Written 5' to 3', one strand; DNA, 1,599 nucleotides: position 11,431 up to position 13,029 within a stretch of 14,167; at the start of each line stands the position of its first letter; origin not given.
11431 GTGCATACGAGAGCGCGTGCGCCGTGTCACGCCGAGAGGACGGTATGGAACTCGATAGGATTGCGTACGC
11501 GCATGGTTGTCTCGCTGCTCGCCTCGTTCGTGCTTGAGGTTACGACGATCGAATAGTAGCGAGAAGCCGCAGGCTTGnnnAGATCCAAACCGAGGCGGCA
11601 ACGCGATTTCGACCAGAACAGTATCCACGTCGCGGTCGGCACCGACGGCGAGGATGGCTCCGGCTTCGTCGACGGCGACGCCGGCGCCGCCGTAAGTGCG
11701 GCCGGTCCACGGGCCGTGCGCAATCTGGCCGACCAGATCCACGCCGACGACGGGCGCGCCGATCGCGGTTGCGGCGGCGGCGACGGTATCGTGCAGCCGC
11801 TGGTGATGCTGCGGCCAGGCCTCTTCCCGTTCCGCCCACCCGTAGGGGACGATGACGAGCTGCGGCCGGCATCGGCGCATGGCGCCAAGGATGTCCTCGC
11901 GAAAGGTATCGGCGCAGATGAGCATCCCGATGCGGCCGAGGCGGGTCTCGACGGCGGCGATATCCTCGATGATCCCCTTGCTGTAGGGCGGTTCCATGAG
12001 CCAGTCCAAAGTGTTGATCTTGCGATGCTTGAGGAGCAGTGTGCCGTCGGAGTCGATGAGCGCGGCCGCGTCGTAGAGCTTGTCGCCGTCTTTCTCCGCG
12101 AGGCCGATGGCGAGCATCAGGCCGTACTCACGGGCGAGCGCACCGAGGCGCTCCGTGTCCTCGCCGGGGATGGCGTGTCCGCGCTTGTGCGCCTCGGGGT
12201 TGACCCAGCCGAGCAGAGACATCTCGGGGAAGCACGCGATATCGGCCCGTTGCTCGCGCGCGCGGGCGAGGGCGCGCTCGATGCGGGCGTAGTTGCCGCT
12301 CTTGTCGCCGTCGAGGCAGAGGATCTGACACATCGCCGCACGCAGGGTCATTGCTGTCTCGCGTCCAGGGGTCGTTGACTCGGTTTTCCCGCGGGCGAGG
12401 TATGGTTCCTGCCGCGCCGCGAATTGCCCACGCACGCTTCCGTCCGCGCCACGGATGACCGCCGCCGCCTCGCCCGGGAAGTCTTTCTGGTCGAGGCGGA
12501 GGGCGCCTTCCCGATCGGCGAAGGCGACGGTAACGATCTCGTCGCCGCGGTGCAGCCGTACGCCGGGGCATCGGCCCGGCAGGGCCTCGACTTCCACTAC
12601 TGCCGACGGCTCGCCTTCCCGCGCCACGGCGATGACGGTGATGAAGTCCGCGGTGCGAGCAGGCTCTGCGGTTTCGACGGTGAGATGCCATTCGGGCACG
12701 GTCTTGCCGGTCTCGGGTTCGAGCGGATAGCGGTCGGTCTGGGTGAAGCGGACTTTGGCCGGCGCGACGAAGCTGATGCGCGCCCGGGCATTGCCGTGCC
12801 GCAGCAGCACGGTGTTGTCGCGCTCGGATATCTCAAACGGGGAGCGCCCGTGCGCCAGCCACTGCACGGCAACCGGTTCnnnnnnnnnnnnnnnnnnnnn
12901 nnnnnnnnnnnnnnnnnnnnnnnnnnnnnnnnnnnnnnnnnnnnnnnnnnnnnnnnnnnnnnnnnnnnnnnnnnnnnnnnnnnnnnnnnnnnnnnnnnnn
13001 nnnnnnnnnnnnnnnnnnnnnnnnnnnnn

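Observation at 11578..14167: Single ORF fuses a heparinase II/III-like domain to a nitrilase-superfamily CN-hydrolase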

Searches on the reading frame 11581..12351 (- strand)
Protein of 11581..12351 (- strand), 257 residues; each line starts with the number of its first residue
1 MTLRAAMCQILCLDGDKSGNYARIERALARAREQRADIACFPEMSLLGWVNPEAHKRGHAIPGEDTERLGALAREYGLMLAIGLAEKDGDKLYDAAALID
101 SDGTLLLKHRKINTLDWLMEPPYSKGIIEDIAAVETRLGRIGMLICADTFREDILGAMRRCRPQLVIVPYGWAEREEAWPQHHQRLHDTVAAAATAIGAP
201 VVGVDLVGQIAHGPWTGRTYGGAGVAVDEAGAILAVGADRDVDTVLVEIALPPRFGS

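Call 16: find_homologous_proteins(query=window:11581-12351:-)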
Query window:11581-12351:- (257 aa): 794 proteins with E <= 0.001 among 8000 candidates; the best 120 are listed.
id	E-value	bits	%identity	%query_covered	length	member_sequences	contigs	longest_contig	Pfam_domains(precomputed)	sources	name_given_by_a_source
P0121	8.3e-127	440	77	100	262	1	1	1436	PF00795.28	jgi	-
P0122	5.9e-108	378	65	98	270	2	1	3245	PF00795.28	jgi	jgi:predicted amidohydrolase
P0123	2.9e-107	376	65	98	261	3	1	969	PF00795.28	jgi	jgi:predicted amidohydrolase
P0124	5.6e-107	375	66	97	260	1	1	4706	PF00795.28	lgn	-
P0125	3.9e-100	353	63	97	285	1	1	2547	PF00795.28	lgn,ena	-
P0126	3.0e-99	350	61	99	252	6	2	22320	PF00795.28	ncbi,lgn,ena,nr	ncbi:MAG TPA: carbon-nitrogen hydrolase family protein [bacterium]|nr:carbon-nitrogen hydrolase fami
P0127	2.3e-98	347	62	97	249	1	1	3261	PF00795.28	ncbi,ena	-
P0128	4.5e-98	346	61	98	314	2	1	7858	PF00795.28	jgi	jgi:predicted amidohydrolase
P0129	6.1e-98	345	62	97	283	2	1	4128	PF00795.28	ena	-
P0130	3.3e-97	343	62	95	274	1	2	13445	PF00795.28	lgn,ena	-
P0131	5.3e-97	342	62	97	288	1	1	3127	PF00795.28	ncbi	-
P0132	5.5e-97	342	59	97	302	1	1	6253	PF00795.28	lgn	-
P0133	5.8e-97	342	59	97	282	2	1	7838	PF00795.28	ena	-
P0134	7.1e-97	342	62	96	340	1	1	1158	PF00795.28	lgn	-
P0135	8.2e-97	342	61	97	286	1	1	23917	PF00795.28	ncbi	-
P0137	1.5e-96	341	63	94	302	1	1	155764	PF00795.28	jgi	-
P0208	8.5e-92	325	58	97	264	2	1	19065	PF00795.28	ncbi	ncbi:MAG: carbon-nitrogen hydrolase family protein [Armatimonadota bacterium]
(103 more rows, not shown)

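Call 19: find_encoding_contigs(protein=P0121, flank=10000, max_places=4)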
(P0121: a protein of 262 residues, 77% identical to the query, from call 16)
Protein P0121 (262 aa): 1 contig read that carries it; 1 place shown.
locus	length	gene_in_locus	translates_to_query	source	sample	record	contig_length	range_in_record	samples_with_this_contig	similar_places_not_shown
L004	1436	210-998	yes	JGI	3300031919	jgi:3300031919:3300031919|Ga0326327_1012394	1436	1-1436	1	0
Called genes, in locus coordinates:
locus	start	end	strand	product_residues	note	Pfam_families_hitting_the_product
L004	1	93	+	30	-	?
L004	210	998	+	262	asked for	PF00795:CN_hydrolase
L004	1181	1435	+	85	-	?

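Call 20: find_encoding_contigs(protein=P0124, flank=10000, max_places=4)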
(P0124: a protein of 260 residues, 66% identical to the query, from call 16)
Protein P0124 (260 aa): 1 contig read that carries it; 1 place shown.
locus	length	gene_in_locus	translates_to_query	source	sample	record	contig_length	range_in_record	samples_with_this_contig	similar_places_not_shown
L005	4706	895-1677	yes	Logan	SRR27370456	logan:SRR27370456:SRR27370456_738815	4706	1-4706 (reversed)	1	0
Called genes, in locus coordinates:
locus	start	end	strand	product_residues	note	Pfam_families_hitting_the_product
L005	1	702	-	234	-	?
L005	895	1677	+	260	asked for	PF00795:CN_hydrolase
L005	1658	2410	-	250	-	PF13483:Lactamase_B_3 (weak), PF12706:Lactamase_B_2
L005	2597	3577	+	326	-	PF02012:BNR (faint), PF24316:Tli3 (faint), PF13088:BNR_2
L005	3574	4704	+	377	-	?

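Call 21: find_encoding_contigs(protein=P0122, flank=10000, max_places=4)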
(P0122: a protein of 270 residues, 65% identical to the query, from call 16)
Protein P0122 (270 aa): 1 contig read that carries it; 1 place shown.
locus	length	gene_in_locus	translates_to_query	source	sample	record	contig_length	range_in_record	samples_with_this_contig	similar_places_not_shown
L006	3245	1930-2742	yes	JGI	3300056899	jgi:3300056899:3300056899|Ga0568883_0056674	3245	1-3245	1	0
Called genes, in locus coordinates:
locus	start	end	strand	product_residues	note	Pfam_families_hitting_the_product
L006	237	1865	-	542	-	PF00150:Cellulase, PF02449:Glyco_hydro_42 (faint)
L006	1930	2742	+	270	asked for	PF00795:CN_hydrolase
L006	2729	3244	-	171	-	?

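Call 28: find_related_loci(query=window:11581-12351:-, collection=genome_contigs, flank=6000)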
Query window:11581-12351:- (257 aa) in genome_contigs; peptide patterns used: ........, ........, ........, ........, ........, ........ (x = any residue, [..] = any of these).
182 stretches matched a pattern; 27 encode a relative of the query (tblastn E <= 1e-3); 27 distinct loci.
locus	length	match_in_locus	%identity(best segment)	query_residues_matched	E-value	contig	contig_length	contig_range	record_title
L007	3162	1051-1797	58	1-249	4e-99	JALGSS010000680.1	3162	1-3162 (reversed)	MAG: Candidatus Zipacnadia bacterium isolate AB_3033_Bin_153 AB_3033_Bin_153_scaffold_60849, whole genome shotgun sequen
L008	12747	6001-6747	57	3-251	2e-96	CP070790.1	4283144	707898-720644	MAG: Planctomycetota bacterium isolate bin1449 chromosome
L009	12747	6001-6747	58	3-251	1e-95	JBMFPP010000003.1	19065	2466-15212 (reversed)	MAG: Armatimonadota bacterium isolate KM4338-66 NODE_1679_length_19065_cov_3.859548, whole genome shotgun sequence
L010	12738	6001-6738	59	2-249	1e-95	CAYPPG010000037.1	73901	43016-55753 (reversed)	MAG TPA_asm: uncultured bacterium isolate SRP141376_co4_190 genome assembly, contig: NODE_612_length_73901_cov_8.881889,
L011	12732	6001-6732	58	3-248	2e-94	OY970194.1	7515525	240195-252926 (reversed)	MAG: Sedimentisphaerales bacterium isolate MFD00905.bin.c.1 genome assembly, chromosome: 1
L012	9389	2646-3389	54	2-251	1e-90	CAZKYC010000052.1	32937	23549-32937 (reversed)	MAG TPA_asm: uncultured bacterium isolate SRP141376_co3_53 genome assembly, contig: NODE_3471_length_32937_cov_8.325923,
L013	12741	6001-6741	55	3-251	2e-90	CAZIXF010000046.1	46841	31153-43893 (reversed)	MAG TPA_asm: uncultured Roseivirgaceae bacterium isolate SRP141376_co2_265 genome assembly, contig: NODE_1816_length_468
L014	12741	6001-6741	55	3-249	4e-89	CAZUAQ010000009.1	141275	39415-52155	MAG TPA_asm: uncultured Planctomycetales bacterium isolate SRP141376_co4_62 genome assembly, contig: NODE_124_length_141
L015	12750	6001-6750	55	1-250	1e-88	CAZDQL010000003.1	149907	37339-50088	MAG TPA_asm: uncultured Planctomycetaceae bacterium isolate binchicken_co65_43 genome assembly, contig: NODE_193_length_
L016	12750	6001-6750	52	2-251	8e-88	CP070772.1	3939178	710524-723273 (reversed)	MAG: Phycisphaerales bacterium isolate bin220 chromosome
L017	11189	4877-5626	55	3-251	5e-87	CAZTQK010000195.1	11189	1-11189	MAG TPA_asm: uncultured Planctomycetales bacterium isolate binchicken_co74_144 genome assembly, contig: NODE_11060_lengt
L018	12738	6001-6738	56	2-249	6e-87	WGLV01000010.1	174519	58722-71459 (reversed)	MAG: bacterium isolate RI_285 c_000000197893, whole genome shotgun sequence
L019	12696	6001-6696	55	2-235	1e-86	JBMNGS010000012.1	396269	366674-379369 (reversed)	MAG: bacterium isolate SBF912LR0HQ0026 contig_55363, whole genome shotgun sequence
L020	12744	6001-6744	49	2-251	4e-86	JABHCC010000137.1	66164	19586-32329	MAG: Bacteroidetes bacterium isolate SI037_bin1 k141_1984100, whole genome shotgun sequence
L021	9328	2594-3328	54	3-249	5e-85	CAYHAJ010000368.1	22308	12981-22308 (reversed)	MAG TPA_asm: uncultured Pirellulales bacterium isolate ERP119294_co2_505 genome assembly, contig: k141_374624, whole gen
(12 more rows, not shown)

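Call 33: search_solved_structures(query=window:11581-12351:-, max_evalue=0.001)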
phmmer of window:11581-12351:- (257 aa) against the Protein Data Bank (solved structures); distinct sequences matched with E-value up to 0.001: 25.
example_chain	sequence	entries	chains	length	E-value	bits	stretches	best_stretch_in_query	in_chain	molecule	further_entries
2w1v_A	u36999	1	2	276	1.3e-11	47.7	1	2-170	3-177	NITRILASE HOMOLOG 2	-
3wuy_A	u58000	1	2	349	5.6e-11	45.6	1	3-150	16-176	Nitrilase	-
6i00_J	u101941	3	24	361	2e-10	43.8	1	55-169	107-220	Bifunctional nitrilase/nitrile hydratase NIT4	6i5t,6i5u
1ems_A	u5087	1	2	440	3.5e-10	43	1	6-250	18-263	NIT-FRAGILE HISTIDINE TRIAD FUSION PROTEIN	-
3ivz_A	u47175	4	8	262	1.9e-09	40.6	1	14-153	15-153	Nitrilase | Beta ureidopropionase (Beta-alanine synthase)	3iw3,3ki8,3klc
1j31_A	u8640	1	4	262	4.4e-09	39.4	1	19-154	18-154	Hypothetical protein PH0642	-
8uxu_A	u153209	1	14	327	1.4e-08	37.7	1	55-164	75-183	Nitrilase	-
5h8i_A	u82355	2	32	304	2.5e-08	36.9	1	8-249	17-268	N-carbamoylputrescine amidohydrolase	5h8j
6zby_A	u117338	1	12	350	3.3e-08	36.5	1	61-152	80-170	NitA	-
7ovg_A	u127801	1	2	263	6.4e-08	35.6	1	19-152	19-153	CN hydrolase domain-containing protein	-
6ypa_A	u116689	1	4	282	7.6e-08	35.4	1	19-152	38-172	CN hydrolase domain-containing protein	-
5h8k_A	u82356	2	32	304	6.2e-07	32.4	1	8-249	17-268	N-carbamoylputrescine amidohydrolase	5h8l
6mg6_A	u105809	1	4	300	1.4e-06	31.2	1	63-241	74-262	Carbon-nitrogen hydrolase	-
28to_B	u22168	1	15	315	2.9e-06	30.2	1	60-169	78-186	Cyanide degrading enzyme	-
3hkx_A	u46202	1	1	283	2.5e-05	27.1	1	3-180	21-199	Amidase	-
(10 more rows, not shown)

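Call 40: find_encoding_contigs(protein=P0208, flank=6000, max_places=2)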
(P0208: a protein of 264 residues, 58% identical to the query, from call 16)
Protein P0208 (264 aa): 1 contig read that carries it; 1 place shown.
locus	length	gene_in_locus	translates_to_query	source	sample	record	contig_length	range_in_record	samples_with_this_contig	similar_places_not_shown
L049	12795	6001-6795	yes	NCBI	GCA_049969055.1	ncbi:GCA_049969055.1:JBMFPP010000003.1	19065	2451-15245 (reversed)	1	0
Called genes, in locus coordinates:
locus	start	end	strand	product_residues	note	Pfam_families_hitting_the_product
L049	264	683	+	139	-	PF01740:STAS, PF13466:STAS_2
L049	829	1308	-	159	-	PF07963:N_methyl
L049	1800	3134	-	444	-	PF01933:CofD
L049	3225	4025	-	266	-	PF00121:TIM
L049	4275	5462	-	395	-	PF00162:PGK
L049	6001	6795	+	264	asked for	PF00795:CN_hydrolase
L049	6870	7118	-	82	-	-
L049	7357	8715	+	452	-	-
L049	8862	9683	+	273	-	PF01048:PNP_UDP_1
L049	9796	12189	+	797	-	PF00989:PAS, PF08448:PAS_4, PF08447:PAS_3, PF13426:PAS_9, PF00512:HisKA, PF02518:HATPase_c, PF00072:Response_reg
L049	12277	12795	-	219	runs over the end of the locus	-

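Call 41: find_encoding_contigs(protein=P0126, flank=6000, max_places=2)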
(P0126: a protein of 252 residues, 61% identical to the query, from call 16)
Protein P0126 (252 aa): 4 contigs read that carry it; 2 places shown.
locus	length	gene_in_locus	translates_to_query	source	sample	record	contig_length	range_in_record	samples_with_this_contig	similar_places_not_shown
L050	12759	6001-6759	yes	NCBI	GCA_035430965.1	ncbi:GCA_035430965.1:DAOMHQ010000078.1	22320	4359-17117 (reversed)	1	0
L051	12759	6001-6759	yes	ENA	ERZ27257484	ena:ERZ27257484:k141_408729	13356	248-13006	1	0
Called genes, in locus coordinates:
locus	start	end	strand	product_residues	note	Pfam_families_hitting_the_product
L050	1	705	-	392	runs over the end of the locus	PF13372:Alginate_exp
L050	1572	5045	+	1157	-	PF01436:NHL (faint), PF00404:Dockerin_1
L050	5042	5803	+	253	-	-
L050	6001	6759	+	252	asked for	PF00795:CN_hydrolase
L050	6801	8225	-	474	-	PF15892:BNR_4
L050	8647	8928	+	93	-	-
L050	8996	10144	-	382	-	-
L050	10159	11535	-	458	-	PF03062:MBOAT, PF13813:MBOAT_2 (weak)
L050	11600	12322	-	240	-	PF03781:FGE-sulfatase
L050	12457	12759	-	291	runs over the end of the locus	PF07676:PD40 (faint), PF26549:Tricorn_N (faint), PF26550:Tricorn_2nd (faint)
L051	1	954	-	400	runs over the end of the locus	?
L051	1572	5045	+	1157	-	PF01436:NHL (faint), PF00404:Dockerin_1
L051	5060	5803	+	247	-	-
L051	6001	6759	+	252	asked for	PF00795:CN_hydrolase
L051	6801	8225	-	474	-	PF15892:BNR_4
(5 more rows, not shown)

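Call 42: find_encoding_contigs(protein=P0137, flank=6000, max_places=2)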
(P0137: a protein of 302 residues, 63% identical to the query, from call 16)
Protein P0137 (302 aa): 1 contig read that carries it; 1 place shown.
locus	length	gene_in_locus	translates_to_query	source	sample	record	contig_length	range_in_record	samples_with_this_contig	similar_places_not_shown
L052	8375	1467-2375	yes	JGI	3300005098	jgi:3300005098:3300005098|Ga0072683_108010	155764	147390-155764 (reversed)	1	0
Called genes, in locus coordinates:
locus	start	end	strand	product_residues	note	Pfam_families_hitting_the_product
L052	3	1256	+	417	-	?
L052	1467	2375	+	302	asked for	PF00795:CN_hydrolase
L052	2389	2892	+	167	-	PF14512:TM1586_NiRdase (faint), PF00881:Nitroreductase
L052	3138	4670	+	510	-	PF03631:Virul_fac_BrkB, PF02082:Rrf2 (weak)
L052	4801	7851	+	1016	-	PF19543:GH123_N (faint), PF22680:Glyco_hydro_123_N_2, PF13320:GH123_cat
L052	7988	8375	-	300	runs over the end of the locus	PF03625:DUF302 (faint)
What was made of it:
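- Tried and rejected: (4) I checked gene neighbourhoods of the CN hydrolase for a conserved partner (calls 20, 21, 40-42).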

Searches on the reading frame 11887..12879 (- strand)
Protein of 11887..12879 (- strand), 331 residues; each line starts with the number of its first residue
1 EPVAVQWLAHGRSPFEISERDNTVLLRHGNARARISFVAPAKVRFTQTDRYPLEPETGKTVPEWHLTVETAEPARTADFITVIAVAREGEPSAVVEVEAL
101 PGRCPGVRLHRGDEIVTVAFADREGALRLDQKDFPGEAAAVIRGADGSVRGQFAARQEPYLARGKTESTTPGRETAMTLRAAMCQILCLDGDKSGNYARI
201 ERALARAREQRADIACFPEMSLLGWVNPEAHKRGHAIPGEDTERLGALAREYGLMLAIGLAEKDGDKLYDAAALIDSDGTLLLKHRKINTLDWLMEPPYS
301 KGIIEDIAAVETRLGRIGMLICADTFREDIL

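Call 30: find_related_loci(query=window:11887-12879:-, collection=metagenome_contigs, flank=5000)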
Query window:11887-12879:- (331 aa) in metagenome_contigs; peptide patterns used: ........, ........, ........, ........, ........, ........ (x = any residue, [..] = any of these).
63 stretches matched a pattern; 15 encode a relative of the query (tblastn E <= 1e-3); 15 distinct loci.
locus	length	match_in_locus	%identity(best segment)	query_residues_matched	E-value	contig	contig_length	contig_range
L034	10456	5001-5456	60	178-331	3e-62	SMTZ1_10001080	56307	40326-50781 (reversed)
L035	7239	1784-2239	60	178-331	3e-62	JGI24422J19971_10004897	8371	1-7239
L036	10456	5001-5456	60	178-331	3e-62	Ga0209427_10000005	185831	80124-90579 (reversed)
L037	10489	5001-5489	60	167-329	3e-61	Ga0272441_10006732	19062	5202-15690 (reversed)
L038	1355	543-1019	59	168-331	8e-64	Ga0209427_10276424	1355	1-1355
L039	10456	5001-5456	62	178-331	3e-60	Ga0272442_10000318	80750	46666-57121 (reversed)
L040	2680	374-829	63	178-331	1e-60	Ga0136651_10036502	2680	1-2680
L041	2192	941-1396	62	178-331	7e-61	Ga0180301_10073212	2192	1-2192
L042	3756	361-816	62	178-331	2e-59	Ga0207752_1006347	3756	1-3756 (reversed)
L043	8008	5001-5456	60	178-331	2e-58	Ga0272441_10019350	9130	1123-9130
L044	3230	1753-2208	60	178-331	2e-57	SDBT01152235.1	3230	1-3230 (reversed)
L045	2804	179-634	60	178-331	1e-57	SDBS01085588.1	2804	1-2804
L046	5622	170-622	57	179-331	9e-53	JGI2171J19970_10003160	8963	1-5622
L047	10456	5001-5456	55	178-331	2e-53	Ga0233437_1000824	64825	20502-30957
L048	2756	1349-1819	27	173-331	1e-10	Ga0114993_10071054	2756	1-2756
